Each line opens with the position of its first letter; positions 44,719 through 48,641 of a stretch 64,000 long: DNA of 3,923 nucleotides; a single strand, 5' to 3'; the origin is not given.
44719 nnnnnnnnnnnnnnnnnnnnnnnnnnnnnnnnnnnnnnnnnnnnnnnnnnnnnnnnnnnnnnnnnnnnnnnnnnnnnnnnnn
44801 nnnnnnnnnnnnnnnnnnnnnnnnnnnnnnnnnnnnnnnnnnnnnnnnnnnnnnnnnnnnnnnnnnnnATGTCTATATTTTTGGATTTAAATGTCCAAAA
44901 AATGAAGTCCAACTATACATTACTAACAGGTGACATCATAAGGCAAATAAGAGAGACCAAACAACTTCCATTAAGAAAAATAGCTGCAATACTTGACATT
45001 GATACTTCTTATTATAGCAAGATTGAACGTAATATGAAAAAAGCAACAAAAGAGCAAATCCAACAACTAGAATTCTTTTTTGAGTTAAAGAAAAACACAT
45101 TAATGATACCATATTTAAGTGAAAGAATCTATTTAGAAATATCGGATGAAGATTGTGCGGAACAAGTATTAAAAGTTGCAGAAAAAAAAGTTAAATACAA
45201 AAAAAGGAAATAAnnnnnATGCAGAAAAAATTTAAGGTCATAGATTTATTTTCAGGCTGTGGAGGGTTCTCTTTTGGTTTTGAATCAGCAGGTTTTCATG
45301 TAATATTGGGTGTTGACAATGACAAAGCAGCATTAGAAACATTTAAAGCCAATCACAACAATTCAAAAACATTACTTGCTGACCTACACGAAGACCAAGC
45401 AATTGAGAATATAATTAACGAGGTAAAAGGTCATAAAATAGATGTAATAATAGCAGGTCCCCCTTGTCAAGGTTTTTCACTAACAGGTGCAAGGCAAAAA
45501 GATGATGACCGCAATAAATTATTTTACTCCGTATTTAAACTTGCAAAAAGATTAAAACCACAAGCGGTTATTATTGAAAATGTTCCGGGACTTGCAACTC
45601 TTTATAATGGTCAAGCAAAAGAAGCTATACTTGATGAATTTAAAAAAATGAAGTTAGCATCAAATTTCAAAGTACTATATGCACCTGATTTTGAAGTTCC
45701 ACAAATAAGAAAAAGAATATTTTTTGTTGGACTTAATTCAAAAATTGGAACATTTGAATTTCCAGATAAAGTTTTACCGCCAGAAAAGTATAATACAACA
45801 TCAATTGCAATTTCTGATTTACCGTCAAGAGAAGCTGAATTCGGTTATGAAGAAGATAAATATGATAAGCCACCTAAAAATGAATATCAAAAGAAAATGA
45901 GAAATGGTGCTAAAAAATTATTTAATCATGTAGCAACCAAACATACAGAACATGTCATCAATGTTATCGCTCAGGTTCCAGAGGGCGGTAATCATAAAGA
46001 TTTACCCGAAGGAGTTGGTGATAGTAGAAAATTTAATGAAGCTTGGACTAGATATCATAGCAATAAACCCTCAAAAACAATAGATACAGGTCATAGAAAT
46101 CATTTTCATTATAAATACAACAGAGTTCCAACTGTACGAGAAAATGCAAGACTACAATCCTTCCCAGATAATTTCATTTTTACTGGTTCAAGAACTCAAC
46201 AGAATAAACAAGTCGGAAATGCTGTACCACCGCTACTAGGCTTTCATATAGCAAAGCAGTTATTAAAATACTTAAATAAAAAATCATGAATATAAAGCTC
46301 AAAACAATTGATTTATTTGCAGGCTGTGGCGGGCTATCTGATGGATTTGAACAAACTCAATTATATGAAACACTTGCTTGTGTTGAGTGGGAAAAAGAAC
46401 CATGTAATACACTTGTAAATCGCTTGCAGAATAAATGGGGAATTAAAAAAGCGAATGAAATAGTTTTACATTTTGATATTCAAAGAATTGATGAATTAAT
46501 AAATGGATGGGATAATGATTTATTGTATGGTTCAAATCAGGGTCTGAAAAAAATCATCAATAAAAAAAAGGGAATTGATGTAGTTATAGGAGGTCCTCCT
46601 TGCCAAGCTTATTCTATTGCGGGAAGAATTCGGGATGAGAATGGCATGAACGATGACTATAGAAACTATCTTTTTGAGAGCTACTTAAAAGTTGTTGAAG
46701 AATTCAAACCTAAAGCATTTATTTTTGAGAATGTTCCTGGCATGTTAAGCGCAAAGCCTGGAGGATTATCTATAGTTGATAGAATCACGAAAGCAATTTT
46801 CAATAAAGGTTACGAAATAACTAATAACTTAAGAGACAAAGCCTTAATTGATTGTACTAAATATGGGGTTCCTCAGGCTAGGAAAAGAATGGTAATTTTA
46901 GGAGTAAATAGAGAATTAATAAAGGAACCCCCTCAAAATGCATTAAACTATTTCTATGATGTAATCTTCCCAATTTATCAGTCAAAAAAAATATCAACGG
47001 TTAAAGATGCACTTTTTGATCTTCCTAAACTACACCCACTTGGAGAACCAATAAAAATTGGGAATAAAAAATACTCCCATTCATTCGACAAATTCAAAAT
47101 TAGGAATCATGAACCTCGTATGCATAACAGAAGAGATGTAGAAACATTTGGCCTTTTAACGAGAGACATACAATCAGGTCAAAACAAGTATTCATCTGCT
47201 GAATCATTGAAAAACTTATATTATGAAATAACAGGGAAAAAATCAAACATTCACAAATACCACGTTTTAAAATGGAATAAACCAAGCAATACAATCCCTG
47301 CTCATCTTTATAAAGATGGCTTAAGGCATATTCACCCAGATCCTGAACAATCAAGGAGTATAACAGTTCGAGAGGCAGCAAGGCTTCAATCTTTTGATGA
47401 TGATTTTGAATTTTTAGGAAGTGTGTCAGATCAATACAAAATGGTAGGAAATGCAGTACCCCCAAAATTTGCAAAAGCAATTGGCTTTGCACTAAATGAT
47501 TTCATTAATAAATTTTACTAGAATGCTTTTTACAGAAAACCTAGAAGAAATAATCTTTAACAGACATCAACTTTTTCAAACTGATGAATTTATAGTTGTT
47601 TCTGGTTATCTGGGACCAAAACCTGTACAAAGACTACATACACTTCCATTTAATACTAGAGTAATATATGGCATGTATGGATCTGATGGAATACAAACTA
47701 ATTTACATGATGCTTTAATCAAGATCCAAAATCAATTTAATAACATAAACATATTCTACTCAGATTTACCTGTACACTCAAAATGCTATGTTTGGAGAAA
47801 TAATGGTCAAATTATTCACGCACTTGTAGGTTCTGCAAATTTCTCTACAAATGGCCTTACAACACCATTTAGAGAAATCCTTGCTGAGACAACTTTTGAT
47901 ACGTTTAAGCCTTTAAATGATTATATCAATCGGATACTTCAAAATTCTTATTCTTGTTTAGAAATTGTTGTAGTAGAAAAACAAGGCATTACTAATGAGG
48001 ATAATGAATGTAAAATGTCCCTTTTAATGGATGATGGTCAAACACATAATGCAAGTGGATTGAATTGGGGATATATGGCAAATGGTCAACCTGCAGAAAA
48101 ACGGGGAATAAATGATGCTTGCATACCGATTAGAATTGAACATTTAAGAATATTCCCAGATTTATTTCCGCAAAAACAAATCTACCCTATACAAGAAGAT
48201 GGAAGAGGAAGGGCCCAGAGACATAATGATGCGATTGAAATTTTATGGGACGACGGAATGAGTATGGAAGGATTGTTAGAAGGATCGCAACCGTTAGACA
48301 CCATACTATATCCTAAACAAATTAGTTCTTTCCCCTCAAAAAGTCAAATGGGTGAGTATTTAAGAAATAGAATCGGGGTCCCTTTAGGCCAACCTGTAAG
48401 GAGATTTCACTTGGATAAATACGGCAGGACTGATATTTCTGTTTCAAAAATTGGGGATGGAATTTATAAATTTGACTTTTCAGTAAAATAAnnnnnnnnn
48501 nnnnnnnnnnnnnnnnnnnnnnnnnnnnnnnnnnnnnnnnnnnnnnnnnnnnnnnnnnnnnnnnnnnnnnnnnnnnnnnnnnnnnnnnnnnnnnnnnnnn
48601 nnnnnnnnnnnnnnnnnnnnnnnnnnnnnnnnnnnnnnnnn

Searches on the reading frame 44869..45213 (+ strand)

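Call 3: search_protein_families(library=pfam, proteins=[window:44869-45213:+], max_evalue=0.1)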
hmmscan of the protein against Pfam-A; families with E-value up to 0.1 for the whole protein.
window:44869-45213:+ (114 aa): 4 families
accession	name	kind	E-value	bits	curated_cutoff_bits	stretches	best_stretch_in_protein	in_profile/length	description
PF01381.28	HTH_3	-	7.2e-06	26.4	23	1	24-68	1-45/55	Helix-turn-helix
PF12844.13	HTH_19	-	3.4e-05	24.1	30.2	1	24-78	4-58/64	Helix-turn-helix domain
PF13413.12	HTH_25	-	0.06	13.6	24.6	1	24-56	2-34/62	Helix-turn-helix domain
PF13560.12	HTH_31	-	0.085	13.6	27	0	23-54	5-36/64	Helix-turn-helix domain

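Call 4: search_protein_families(library=padloc, proteins=[window:44869-45213:+], max_evalue=0.1)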
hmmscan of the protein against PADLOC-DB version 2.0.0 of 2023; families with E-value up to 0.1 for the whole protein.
window:44869-45213:+ (114 aa): 4 families
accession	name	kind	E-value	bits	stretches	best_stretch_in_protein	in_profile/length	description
PDLC02926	HTH_VI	-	5.5e-09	34.2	1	21-84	3-66/92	-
PDLC03665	Control_protein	-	1.9e-05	22.8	1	13-58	2-48/77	control protein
PDLC04142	capH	-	4.7e-05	22.4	1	18-70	5-57/103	capH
PDLC03953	RmrA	-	0.016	12.4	1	21-67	7-53/373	-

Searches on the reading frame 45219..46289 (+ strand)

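Call 3: search_protein_families(library=pfam, proteins=[window:45219-46289:+], max_evalue=0.1)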
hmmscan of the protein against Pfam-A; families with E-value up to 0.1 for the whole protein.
window:45219-46289:+ (356 aa): 8 families
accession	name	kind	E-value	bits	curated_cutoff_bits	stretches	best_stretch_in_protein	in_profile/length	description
PF00145.23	DNA_methylase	-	2.7e-71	241.1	22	1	5-349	1-323/324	C-5 cytosine-specific DNA methylase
PF09445.16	Methyltransf_15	-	1.1e-05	25.5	22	1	6-95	3-93/165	RNA cap guanine-N2 methyltransferase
PF03602.21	Cons_hypoth95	-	1.3e-05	25.4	24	1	4-83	42-123/182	Conserved hypothetical protein 95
PF05175.20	MTS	-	0.00036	20.7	23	1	4-83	32-108/170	Methyltransferase small domain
PF13847.12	Methyltransf_31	-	0.0038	17.4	27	1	3-83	3-84/145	Methyltransferase domain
PF01728.25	FtsJ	-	0.004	17.5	24.1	1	4-119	22-136/181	FtsJ-like methyltransferase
PF06325.19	PrmA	-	0.038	13.9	22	1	3-79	161-232/296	Ribosomal protein L11 methyltransferase (PrmA)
PF16197.11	KAsynt_C_assoc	-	0.048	14.5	33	0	18-75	31-86/111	Ketoacyl-synthetase C-terminal extension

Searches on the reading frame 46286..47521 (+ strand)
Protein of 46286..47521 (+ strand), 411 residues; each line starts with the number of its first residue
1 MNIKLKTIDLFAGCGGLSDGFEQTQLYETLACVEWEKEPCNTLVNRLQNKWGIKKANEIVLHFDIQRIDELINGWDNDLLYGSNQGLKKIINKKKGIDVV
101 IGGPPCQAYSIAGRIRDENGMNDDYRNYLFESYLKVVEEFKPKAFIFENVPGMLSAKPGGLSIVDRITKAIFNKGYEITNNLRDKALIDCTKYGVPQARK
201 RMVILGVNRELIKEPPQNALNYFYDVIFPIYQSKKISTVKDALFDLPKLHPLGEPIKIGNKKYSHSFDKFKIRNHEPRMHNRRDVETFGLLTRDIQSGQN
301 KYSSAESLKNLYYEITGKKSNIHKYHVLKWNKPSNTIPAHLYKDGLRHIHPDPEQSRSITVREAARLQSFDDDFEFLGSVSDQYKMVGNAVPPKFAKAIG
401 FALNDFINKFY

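Call 3: search_protein_families(library=pfam, proteins=[window:46286-47521:+], max_evalue=0.1)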
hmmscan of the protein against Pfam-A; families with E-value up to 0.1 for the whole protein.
window:46286-47521:+ (411 aa): 1 family
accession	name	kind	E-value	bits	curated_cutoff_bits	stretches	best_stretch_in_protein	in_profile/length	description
PF00145.23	DNA_methylase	-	1.9e-59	202.2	22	1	5-401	1-320/324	C-5 cytosine-specific DNA methylase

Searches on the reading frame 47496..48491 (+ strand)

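Call 3: search_protein_families(library=pfam, proteins=[window:47496-48491:+], max_evalue=0.1)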
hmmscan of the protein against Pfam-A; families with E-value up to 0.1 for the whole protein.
window:47496-48491:+ (331 aa): 3 families
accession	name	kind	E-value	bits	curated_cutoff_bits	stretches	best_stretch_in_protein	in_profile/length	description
PF09565.16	RE_NgoFVII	-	2.9e-34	118.2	23.8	1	15-155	2-156/162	NgoFVII restriction endonuclease N-terminal PLD domain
PF20731.2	RE_NgoFVII_C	-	4.5e-24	85.4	23.8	1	167-319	4-130/131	NgoFVII C-terminal B3-like DNA-binding domain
PF13091.12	PLDc_2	-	0.0021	18.4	27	1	78-129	65-112/132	PLD-like domain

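Call 4: search_protein_families(library=padloc, proteins=[window:47496-48491:+], max_evalue=0.1)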
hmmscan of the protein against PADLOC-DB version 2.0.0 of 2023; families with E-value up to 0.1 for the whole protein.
window:47496-48491:+ (331 aa): 3 families
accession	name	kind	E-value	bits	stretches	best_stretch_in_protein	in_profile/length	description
PDLC03530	REase_II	-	5.7e-07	26.9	1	23-119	25-130/350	Type II restriction enzyme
PDLC02614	DrmC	-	5.8e-05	20.9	1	63-123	70-127/153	DrmC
PDLC03829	ZacB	-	0.0032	14.4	1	93-135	297-337/586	-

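Call 5: search_protein_families(library=ncbifam, proteins=[window:47496-48491:+], max_evalue=0.1)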
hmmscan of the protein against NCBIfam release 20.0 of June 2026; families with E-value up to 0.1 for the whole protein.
window:47496-48491:+ (331 aa): 0 families
